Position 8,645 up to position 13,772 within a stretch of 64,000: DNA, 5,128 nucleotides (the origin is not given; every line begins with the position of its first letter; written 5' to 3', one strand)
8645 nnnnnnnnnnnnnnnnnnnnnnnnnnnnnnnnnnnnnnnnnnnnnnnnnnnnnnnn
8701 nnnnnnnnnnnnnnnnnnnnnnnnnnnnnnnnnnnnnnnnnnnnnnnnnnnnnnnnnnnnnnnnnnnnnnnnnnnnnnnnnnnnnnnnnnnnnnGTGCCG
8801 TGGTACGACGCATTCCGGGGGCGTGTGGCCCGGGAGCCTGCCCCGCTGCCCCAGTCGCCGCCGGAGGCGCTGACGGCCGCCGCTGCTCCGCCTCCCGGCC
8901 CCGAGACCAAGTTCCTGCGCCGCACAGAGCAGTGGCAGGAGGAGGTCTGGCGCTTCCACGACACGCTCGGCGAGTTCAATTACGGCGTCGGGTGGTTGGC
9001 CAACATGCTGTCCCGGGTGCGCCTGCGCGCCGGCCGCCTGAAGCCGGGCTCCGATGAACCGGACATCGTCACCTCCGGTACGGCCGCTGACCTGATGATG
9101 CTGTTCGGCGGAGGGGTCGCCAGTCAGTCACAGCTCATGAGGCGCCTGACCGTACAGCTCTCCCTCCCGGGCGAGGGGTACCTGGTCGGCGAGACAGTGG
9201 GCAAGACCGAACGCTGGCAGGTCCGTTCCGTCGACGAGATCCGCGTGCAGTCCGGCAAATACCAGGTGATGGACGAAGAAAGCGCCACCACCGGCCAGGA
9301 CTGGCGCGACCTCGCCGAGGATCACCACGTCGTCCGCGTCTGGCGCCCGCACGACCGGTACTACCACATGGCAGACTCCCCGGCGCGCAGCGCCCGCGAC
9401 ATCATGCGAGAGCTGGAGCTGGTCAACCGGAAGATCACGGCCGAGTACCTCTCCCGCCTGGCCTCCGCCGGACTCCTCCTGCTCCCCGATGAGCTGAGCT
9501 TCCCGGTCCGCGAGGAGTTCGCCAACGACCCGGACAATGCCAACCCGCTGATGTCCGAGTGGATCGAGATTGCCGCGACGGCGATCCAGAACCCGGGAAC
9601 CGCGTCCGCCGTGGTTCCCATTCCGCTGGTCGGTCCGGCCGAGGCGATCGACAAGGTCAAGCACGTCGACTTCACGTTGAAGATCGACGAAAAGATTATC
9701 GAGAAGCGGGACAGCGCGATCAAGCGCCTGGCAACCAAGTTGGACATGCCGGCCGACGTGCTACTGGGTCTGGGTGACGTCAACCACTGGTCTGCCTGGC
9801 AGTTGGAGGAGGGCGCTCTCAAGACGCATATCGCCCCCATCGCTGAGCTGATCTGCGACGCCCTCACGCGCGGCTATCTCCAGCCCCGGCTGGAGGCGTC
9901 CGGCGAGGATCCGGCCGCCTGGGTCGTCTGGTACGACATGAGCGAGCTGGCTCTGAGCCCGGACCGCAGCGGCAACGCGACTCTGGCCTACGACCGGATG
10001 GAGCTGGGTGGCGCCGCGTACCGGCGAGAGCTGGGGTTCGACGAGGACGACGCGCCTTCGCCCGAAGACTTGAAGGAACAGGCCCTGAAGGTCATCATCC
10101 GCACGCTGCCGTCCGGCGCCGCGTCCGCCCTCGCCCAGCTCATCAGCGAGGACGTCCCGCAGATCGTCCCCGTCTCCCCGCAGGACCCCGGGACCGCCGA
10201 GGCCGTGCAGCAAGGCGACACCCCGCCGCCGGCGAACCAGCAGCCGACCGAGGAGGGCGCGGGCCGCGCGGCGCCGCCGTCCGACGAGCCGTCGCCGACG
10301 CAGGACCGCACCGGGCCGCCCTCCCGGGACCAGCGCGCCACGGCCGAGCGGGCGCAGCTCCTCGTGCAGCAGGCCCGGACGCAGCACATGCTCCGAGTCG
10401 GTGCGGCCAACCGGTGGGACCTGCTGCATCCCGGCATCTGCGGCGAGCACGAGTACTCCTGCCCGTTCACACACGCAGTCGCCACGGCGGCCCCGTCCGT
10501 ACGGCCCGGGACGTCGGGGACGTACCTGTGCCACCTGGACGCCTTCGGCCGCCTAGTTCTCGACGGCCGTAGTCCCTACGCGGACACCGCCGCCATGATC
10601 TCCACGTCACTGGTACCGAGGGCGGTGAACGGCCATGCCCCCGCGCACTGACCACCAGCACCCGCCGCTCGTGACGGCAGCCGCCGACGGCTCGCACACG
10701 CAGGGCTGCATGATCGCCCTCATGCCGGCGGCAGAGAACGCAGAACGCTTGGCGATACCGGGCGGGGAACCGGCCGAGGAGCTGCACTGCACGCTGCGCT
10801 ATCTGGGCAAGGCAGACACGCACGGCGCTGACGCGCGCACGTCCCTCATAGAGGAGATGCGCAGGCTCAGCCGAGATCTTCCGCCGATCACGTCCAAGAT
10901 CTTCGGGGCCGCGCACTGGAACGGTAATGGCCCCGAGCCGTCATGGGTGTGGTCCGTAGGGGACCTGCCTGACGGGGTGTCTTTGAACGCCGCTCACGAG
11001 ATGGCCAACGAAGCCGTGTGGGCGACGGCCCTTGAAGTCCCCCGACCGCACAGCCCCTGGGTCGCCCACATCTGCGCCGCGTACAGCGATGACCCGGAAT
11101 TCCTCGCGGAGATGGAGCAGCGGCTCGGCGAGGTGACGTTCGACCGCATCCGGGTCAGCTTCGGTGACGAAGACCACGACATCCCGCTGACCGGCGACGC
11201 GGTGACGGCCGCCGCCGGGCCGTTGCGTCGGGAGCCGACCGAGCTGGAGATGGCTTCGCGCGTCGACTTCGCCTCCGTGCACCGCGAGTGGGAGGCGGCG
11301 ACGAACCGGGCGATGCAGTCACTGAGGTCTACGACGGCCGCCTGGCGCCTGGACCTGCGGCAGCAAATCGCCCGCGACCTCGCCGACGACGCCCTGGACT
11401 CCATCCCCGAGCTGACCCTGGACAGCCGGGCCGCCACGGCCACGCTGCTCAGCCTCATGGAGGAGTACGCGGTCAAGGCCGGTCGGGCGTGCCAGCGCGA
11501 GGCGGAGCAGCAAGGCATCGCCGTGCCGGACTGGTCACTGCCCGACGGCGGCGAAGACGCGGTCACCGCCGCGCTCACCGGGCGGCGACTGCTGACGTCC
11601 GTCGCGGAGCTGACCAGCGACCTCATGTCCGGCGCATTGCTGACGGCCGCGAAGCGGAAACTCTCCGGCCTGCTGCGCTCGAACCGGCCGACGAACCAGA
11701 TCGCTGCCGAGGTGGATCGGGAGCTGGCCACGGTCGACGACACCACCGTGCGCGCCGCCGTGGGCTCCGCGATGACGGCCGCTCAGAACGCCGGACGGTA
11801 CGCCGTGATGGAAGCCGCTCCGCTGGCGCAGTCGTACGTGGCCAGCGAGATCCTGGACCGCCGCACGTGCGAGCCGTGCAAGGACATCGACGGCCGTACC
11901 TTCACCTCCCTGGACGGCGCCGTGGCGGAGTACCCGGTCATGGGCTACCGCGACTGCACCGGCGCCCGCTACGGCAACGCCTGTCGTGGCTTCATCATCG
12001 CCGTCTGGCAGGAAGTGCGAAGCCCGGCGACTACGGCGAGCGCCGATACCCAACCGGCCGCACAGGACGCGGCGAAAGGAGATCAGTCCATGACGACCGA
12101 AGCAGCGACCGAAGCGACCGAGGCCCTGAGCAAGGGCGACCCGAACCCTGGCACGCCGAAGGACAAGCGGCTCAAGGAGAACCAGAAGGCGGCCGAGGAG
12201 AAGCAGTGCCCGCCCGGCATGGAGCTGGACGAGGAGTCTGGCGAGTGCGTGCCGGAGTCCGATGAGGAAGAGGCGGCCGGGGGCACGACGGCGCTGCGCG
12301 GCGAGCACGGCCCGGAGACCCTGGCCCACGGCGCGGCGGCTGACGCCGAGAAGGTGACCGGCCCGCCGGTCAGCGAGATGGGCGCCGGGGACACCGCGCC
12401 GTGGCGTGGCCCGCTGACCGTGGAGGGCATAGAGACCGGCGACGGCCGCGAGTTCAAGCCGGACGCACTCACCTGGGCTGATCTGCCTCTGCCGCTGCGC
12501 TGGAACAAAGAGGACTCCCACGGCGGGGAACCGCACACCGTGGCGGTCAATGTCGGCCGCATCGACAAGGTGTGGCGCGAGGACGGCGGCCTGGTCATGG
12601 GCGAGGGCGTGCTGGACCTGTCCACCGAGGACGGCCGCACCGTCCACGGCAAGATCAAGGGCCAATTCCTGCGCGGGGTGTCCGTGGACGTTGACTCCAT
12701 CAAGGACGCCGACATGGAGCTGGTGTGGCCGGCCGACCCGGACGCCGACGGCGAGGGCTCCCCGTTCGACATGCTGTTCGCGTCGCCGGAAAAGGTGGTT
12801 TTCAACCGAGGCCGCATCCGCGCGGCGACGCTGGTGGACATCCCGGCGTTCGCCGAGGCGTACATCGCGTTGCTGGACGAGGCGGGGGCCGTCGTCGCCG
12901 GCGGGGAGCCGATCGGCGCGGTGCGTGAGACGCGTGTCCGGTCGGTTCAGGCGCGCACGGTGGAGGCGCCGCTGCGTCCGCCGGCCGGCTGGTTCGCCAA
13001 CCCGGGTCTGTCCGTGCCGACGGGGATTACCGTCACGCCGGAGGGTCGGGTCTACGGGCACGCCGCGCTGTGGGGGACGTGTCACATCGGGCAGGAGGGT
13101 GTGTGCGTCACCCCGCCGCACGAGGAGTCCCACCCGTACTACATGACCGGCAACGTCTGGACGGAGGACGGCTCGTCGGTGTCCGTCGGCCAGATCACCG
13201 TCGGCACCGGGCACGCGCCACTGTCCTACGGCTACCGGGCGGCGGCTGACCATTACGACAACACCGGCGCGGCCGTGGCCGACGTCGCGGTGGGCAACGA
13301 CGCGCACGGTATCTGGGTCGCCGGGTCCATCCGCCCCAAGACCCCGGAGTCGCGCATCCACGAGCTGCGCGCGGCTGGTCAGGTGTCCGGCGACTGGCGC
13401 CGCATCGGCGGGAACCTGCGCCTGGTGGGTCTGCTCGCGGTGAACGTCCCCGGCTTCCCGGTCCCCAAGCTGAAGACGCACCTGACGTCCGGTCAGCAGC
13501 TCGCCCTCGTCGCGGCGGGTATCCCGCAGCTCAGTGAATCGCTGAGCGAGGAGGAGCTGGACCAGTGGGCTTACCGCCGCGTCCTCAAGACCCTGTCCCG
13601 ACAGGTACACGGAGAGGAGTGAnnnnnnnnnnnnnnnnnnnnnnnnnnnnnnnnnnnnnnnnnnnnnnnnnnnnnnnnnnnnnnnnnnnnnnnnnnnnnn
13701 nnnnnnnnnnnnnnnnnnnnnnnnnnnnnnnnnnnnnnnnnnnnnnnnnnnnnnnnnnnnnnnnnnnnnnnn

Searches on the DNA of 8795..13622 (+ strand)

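Call 7: search_dna_similar(query=window:8795-13622:+, collection=phages, mode=near, max_rows=15)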
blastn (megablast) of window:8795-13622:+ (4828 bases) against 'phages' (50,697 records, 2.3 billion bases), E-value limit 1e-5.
No match.

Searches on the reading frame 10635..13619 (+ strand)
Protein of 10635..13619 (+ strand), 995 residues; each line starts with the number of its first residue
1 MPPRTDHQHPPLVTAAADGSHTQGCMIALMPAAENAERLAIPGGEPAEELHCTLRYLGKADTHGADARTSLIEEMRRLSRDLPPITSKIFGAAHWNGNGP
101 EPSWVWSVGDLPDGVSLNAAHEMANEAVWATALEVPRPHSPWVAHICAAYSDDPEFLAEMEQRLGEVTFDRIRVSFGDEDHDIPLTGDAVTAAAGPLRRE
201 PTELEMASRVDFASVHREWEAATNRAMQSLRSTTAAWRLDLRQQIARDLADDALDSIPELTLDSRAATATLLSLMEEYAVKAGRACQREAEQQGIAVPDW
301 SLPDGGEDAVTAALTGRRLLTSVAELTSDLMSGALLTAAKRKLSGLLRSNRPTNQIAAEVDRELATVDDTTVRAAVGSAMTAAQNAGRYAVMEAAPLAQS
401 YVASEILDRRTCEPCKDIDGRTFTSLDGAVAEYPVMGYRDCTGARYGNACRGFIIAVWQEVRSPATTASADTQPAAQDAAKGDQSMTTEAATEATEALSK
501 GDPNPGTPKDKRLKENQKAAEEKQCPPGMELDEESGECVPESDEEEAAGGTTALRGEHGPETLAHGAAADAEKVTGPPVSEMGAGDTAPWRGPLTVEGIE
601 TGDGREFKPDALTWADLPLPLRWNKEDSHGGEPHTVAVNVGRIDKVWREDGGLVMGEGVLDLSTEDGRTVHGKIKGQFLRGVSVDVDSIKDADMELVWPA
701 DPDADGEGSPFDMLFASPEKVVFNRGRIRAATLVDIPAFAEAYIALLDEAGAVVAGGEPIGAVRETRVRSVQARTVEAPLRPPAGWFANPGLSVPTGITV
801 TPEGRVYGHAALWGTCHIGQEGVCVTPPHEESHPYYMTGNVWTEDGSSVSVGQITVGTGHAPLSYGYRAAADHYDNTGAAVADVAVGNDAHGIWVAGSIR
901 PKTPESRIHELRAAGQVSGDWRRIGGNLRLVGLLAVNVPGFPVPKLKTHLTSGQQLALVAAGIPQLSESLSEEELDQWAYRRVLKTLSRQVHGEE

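Call 35: search_protein_families(library=phrogs, proteins=[window:10635-13619:+], max_evalue=0.001)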
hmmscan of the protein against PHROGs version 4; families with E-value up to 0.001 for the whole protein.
window:10635-13619:+ (995 aa): 7 families
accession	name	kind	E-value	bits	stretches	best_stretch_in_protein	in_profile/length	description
phrog_859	-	head and packaging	5e-85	287.6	1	537-976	331-756/807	portal protein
phrog_21470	-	unknown function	1.2e-84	285.8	1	578-968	15-408/500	-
phrog_18402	-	head and packaging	5.2e-68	231.3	2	786-963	21-193/861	head maturation protease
phrog_29860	-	head and packaging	8.2e-45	154.6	1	787-964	21-198/405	virion structural protein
phrog_2659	-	DNA, RNA and nucleotide metabolism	2.6e-29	102.8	1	12-186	717-883/891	RNA ligase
phrog_595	-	head and packaging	6.3e-09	36.7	1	283-485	137-320/513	head maturation protease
phrog_14859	-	DNA, RNA and nucleotide metabolism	9.7e-07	29.1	1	23-185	57-216/373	RNA ligase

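Call 36: search_protein_families(library=pfam, proteins=[window:10635-13619:+], max_evalue=0.001)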
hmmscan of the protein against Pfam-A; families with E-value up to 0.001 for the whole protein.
window:10635-13619:+ (995 aa): 1 family
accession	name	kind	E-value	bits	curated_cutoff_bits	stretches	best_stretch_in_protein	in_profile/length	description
PF04233.19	Phage_Mu_F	-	0.00023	22.3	29.6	0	355-428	19-94/112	Phage Mu protein F like protein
